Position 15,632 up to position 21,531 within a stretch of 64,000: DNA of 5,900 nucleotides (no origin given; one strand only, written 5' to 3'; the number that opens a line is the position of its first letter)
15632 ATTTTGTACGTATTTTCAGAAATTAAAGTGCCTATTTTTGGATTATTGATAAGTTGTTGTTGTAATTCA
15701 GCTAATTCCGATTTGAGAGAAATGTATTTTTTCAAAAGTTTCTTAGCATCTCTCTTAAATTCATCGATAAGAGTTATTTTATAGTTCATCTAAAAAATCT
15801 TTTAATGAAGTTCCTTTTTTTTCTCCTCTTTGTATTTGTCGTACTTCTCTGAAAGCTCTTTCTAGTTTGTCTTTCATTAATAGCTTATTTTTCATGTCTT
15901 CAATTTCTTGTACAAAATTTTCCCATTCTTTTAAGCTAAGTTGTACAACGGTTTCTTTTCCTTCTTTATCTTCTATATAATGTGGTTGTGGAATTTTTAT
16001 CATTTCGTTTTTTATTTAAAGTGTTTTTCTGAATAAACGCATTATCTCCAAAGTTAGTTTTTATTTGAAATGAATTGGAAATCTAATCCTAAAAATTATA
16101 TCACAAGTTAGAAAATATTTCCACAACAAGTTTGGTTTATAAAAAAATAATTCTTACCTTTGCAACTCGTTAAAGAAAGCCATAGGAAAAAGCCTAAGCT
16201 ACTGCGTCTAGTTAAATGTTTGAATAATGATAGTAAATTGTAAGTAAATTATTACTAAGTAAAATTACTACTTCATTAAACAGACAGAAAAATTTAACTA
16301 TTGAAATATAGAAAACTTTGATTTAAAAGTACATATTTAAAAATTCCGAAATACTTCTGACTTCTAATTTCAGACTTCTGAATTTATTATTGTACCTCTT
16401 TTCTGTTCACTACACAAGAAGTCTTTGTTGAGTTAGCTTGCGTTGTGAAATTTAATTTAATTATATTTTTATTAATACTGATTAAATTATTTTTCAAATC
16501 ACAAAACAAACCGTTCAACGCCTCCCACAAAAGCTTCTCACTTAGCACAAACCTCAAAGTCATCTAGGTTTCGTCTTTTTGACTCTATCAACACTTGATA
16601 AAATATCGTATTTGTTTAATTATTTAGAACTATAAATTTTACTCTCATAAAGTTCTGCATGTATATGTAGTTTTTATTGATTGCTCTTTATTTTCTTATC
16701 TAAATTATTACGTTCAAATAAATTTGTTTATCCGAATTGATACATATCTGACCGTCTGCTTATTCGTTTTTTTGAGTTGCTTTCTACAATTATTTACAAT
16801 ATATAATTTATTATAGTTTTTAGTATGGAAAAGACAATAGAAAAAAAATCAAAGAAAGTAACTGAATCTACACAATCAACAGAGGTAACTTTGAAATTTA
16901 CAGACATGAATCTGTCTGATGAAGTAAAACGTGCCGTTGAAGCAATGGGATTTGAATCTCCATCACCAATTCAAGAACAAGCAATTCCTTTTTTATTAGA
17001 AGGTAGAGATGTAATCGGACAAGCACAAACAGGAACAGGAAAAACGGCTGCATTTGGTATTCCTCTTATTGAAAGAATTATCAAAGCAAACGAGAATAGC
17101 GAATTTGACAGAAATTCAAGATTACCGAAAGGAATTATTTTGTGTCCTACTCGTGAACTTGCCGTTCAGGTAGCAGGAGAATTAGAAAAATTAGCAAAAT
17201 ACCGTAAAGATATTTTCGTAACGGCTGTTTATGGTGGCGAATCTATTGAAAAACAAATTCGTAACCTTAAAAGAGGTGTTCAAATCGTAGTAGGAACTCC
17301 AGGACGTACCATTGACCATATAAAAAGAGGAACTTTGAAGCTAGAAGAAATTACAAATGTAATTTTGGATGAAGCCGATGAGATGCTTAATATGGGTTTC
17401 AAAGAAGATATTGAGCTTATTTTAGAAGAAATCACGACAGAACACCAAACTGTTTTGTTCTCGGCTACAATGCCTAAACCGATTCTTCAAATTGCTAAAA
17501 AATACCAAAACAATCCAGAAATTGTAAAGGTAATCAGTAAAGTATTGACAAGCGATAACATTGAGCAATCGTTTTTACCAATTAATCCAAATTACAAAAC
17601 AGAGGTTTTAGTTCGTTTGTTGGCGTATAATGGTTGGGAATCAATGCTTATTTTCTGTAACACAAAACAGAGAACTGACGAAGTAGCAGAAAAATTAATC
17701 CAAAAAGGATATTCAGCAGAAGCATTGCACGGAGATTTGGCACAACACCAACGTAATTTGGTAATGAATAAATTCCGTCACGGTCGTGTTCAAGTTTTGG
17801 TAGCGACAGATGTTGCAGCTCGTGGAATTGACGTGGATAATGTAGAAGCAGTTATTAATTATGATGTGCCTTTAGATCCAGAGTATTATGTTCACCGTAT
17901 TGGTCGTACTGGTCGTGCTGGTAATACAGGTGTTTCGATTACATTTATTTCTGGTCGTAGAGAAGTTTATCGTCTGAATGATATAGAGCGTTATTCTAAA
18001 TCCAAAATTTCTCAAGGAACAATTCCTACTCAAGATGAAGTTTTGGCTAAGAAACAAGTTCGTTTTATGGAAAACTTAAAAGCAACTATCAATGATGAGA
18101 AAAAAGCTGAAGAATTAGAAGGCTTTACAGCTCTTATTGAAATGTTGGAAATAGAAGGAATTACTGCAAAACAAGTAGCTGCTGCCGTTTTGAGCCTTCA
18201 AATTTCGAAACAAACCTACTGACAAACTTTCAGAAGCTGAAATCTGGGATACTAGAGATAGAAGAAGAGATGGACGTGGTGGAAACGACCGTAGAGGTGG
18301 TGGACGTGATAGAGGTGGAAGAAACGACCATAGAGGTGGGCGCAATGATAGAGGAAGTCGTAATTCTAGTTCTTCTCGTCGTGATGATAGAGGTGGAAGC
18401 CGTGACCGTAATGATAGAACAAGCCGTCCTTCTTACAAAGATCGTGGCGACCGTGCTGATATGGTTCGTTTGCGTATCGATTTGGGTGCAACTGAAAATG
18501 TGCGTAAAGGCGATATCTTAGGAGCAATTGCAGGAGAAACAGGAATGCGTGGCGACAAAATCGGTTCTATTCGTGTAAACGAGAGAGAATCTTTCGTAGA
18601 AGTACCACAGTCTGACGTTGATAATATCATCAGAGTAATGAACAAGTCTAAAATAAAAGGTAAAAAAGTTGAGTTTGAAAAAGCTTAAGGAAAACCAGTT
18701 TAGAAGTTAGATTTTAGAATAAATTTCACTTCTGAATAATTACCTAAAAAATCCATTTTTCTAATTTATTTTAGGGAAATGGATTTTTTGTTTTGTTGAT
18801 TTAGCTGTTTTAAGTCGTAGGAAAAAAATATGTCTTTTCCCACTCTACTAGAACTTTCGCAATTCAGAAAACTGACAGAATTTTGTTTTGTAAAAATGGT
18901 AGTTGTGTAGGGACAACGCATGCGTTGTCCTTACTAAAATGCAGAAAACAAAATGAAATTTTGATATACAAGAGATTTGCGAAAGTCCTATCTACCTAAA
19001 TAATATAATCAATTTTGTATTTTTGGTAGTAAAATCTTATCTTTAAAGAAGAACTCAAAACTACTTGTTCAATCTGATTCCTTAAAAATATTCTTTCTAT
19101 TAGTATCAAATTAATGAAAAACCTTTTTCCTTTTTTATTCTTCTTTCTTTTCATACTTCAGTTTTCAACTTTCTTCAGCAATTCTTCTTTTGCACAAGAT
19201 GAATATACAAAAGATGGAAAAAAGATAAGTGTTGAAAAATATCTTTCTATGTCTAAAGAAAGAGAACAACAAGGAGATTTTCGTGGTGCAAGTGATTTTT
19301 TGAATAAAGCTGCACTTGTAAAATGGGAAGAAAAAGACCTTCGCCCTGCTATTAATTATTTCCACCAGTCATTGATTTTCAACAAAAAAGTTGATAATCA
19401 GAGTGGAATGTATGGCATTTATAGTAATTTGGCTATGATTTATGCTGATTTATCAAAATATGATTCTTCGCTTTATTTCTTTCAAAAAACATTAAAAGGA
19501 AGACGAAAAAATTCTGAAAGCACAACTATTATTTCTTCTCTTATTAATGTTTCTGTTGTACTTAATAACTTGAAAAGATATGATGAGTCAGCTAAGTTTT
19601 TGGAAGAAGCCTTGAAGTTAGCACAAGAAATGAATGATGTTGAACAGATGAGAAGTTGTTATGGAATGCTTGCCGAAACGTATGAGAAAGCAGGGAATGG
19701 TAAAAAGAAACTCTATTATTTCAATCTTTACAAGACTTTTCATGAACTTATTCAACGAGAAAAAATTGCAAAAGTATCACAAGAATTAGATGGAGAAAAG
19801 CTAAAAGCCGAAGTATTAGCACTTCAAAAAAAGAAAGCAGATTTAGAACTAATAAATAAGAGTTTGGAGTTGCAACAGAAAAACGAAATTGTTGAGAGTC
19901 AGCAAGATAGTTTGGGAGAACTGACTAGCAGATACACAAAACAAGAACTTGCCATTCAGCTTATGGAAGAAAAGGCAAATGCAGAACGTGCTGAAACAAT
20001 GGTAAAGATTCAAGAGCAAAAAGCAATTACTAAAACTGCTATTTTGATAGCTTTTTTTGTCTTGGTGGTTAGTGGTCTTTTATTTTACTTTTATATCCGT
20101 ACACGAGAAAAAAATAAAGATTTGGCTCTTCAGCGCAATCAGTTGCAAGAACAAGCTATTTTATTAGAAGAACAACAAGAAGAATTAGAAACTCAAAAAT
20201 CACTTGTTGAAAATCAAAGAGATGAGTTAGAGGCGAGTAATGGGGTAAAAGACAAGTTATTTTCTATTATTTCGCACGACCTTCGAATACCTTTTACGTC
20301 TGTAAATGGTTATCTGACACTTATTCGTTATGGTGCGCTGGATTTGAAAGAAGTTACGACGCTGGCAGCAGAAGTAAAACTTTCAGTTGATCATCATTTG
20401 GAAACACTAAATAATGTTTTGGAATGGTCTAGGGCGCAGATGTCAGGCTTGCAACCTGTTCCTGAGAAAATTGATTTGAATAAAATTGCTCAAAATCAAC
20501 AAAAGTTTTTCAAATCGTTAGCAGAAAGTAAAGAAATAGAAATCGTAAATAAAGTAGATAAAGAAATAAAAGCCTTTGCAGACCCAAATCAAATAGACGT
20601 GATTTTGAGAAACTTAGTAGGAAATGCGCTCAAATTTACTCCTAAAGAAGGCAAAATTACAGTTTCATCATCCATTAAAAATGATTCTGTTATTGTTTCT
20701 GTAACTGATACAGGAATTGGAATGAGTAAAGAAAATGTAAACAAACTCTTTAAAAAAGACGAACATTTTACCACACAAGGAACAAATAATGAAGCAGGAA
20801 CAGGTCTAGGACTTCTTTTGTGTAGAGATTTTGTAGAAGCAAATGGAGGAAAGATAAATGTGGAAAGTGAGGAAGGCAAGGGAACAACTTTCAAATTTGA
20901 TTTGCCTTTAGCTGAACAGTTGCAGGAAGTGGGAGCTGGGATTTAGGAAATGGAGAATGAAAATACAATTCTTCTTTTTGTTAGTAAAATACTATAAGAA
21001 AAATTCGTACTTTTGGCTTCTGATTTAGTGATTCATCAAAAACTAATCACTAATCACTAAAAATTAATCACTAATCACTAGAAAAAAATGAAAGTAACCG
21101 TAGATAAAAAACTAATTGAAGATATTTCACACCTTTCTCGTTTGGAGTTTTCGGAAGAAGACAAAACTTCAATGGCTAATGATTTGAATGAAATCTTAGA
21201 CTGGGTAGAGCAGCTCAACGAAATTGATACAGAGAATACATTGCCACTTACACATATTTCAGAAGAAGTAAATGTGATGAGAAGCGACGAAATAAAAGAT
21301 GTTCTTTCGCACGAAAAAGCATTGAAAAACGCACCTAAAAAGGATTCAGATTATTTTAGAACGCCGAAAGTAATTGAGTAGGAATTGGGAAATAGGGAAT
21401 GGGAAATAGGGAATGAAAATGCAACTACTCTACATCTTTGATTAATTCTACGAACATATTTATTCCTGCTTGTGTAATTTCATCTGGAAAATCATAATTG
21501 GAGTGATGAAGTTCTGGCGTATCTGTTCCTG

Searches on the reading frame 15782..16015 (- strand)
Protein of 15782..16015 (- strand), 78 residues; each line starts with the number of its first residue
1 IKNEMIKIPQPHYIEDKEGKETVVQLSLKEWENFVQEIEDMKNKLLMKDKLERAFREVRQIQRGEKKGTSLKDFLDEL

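Call 33: search_protein_families(library=pfam, proteins=[window:15782-16015:-], max_evalue=0.01)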
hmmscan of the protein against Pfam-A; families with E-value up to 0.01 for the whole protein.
window:15782-16015:- (78 aa): 1 family
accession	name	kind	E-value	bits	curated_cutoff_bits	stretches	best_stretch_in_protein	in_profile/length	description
PF18506.7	RelB-like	-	0.004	17.4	27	1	12-41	5-34/62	RelB Antitoxin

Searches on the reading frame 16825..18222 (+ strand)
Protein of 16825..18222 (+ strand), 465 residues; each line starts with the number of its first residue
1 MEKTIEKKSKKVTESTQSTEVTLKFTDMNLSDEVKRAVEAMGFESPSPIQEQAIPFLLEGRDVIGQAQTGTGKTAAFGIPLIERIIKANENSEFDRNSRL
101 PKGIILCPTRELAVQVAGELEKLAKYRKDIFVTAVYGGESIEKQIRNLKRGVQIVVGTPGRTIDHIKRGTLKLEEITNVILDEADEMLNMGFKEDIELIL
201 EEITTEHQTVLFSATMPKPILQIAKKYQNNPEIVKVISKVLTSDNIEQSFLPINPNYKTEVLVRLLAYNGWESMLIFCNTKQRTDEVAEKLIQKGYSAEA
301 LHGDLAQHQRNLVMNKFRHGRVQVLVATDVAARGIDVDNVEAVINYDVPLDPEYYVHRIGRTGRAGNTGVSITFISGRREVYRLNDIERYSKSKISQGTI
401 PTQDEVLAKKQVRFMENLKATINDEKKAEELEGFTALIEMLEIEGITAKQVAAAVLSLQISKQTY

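Call 14: search_protein_families(library=pfam, proteins=[window:16825-18222:+], max_evalue=0.001)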
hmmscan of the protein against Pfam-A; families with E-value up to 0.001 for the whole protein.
window:16825-18222:+ (465 aa): 6 families
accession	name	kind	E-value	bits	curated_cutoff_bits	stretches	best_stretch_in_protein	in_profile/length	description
PF00270.35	DEAD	-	5.2e-51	173.1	26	1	47-220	1-164/167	DEAD/DEAH box helicase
PF00271.37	Helicase_C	-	8e-35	119.9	23.5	1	258-366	2-110/110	Helicase conserved C-terminal domain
PF25399.1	DeaD_dimer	-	1.2e-06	28.9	23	1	401-460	1-57/67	RNA helicase DeaD dimerization domain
PF04851.21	ResIII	-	2.7e-06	27.8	22.5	1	48-216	6-162/164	Type III restriction enzyme, res subunit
PF14617.12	CMS1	-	6.8e-05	22.8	35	1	113-183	137-207/250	U3-containing 90S pre-ribosomal complex subunit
PF22590.2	Cas3-like_C_2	-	0.00099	19.8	27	0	273-365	4-104/106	CRISPR-associated nuclease/helicase Cas3, C-terminal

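Call 28: find_homologous_proteins(query=window:16825-18222:+, max_evalue=1e-80)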
Query window:16825-18222:+ (465 aa): 8000 proteins with E <= 1e-80 among 8000 candidates; the best 120 are listed.
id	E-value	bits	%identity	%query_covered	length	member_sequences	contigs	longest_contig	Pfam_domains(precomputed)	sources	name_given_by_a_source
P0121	4.3e-278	940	94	100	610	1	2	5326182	PF00270.36,PF03880.22,PF00271.38,PF04851.22,PF25399.2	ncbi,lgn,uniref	ncbi:DEAD/DEAH box helicase [Bernardetia sp. MNP-M8]|uniref:DEAD/DEAH box helicase n=1 Tax=Bernardet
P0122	5.2e-278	940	94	100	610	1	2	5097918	PF00270.36,PF03880.22,PF00271.38,PF04851.22,PF25399.2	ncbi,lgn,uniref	ncbi:DEAD/DEAH box helicase [Bernardetia sp. Wsw4-3y2]|uniref:DEAD/DEAH box helicase n=1 Tax=Bernard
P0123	1.7e-276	935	95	95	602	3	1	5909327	PF00270.36,PF03880.22,PF00271.38,PF04851.22,PF25399.2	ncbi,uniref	ncbi:DEAD/DEAH box helicase [Bernardetia sp. OM2101]|uniref:DEAD/DEAH box helicase n=1 Tax=Bernardet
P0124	2.1e-274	928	94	95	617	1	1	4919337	PF00270.36,PF03880.22,PF00271.38,PF04851.22,PF25399.2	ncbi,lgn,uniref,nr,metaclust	ncbi:DNA/RNA helicase, superfamily II [Bernardetia litoralis DSM 6794]|uniref:DEAD-box ATP-dependent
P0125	8.0e-274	926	92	100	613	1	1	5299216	PF00270.36,PF03880.22,PF00271.38,PF04851.22,PF25399.2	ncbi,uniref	ncbi:DEAD/DEAH box helicase [Bernardetia sp. ABR2-2B]|uniref:DEAD/DEAH box helicase n=1 Tax=Bernarde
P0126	8.5e-272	920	93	95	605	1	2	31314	PF00270.36,PF03880.22,PF00271.38,PF04851.22,PF25399.2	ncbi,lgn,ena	-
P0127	6.7e-270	913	92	97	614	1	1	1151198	PF00270.36,PF03880.22,PF00271.38,PF04851.22,PF25399.2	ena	-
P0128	2.3e-266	902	93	95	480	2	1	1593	PF00270.36,PF00271.38,PF04851.22,PF25399.2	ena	-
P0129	3.1e-266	901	90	100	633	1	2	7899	PF00270.36,PF03880.22,PF00271.38,PF04851.22,PF25399.2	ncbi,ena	-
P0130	5.4e-266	900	93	95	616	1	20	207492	PF00270.36,PF03880.22,PF00271.38,PF04851.22,PF25399.2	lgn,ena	-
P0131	1.9e-263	892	89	100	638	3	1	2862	PF00270.36,PF03880.22,PF00271.38,PF04851.22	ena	-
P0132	7.5e-260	880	88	97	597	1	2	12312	PF00270.36,PF03880.22,PF00271.38,PF04851.22,PF25399.2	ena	-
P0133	6.5e-254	861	87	96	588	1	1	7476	PF00270.36,PF03880.22,PF00271.38,PF04851.22,PF25399.2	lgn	-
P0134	2.0e-164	566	60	94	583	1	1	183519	PF00270.36,PF03880.22,PF14617.13,PF00271.38,PF04851.22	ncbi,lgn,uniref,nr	ncbi:DEAD/DEAH box helicase [Hugenholtzia roseola]|uniref:DEAD/DEAH box helicase n=1 Tax=Hugenholtzi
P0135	6.0e-164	564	61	94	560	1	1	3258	PF00270.36,PF03880.22,PF14617.13,PF00271.38,PF04851.22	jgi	jgi:ATP-dependent RNA helicase DeaD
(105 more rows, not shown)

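Call 30: find_encoding_contigs(protein=P0121, flank=10000, max_places=3)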
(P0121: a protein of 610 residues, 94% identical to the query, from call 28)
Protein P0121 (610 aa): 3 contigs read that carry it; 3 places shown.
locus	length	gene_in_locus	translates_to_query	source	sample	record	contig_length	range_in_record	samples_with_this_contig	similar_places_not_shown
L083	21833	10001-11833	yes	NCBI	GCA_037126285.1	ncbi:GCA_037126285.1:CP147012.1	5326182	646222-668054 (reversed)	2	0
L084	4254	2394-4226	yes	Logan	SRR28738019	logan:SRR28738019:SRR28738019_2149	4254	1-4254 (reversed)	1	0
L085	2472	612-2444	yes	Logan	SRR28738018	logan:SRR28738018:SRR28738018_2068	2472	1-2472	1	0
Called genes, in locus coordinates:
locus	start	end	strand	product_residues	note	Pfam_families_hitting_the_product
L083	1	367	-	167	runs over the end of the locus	-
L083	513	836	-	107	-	-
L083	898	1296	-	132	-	PF00436:SSB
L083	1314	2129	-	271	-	PF13495:Phage_int_SAM_4, PF00589:Phage_integrase, PF22823:MrpR_C_cat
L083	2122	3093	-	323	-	-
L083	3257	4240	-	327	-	PF14226:DIOX_N, PF03171:2OG-FeII_Oxy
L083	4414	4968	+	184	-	PF13858:DUF4199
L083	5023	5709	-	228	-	PF00005:ABC_tran, PF13304:AAA_21 (faint), PF02463:SMC_N (weak)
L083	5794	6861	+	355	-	-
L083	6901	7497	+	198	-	PF13302:Acetyltransf_3, PF00583:Acetyltransf_1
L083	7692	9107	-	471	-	PF05958:tRNA_U5-meth_tr, PF09445:Methyltransf_15 (faint), PF13847:Methyltransf_31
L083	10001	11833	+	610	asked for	PF04851:ResIII (weak), PF00270:DEAD, PF00271:Helicase_C, PF25399:DeaD_dimer (weak), PF03880:DbpA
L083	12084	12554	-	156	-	-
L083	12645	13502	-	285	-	-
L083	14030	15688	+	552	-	PF00091:Tubulin, PF12327:FtsZ_C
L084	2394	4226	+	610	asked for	PF04851:ResIII (weak), PF00270:DEAD, PF00271:Helicase_C, PF25399:DeaD_dimer (weak), PF03880:DbpA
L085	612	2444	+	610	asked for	PF04851:ResIII (weak), PF00270:DEAD, PF00271:Helicase_C, PF25399:DeaD_dimer (weak), PF03880:DbpA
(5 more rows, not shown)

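Call 31: find_encoding_contigs(protein=P0123, flank=10000, max_places=3)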
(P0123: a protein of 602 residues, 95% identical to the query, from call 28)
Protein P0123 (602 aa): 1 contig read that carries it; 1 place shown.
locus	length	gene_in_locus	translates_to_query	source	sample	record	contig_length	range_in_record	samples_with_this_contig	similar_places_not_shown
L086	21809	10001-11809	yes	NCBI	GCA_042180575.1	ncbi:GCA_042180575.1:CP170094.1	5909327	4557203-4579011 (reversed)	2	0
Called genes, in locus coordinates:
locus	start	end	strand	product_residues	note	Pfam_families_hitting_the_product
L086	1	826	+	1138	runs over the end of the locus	PF07517:SecA_DEAD, PF01043:SecA_PP_bind, PF21090:P-loop_SecA, PF07516:SecA_SW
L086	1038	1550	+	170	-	-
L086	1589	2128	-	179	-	PF03061:4HBT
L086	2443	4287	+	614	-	PF00515:TPR_1 (faint), PF07719:TPR_2 (faint), PF13174:TPR_6 (faint), PF13176:TPR_7 (faint), PF13181:TPR_8 (faint), PF13424:TPR_12 (faint), PF13432:TPR_16 (weak), PF14559:TPR_19 (weak), +2 more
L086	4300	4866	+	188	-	PF00027:cNMP_binding (weak)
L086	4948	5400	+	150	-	-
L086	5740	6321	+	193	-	PF06175:MiaE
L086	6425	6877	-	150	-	PF09834:DUF2061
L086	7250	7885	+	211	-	PF01694:Rhomboid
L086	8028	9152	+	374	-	PF01594:AI-2E_transport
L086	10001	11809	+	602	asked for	PF00270:DEAD, PF04851:ResIII (weak), PF00271:Helicase_C, PF25399:DeaD_dimer (weak), PF03880:DbpA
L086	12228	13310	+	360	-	PF13542:HTH_Tnp_ISL3 (weak), PF01610:DDE_Tnp_ISL3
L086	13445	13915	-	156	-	-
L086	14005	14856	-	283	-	-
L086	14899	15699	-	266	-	PF01427:Peptidase_M15, PF02557:VanY (weak)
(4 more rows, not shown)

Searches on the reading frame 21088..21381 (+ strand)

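Call 67: search_protein_families(library=pfam, proteins=[window:21088-21381:+], max_evalue=0.0001)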
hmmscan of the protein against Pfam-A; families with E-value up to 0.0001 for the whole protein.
window:21088-21381:+ (97 aa): 1 family
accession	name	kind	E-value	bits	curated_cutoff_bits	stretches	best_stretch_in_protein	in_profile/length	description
PF02686.20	GatC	-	2.1e-23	82.7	23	1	21-91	1-65/66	Glu-tRNAGln amidotransferase C subunit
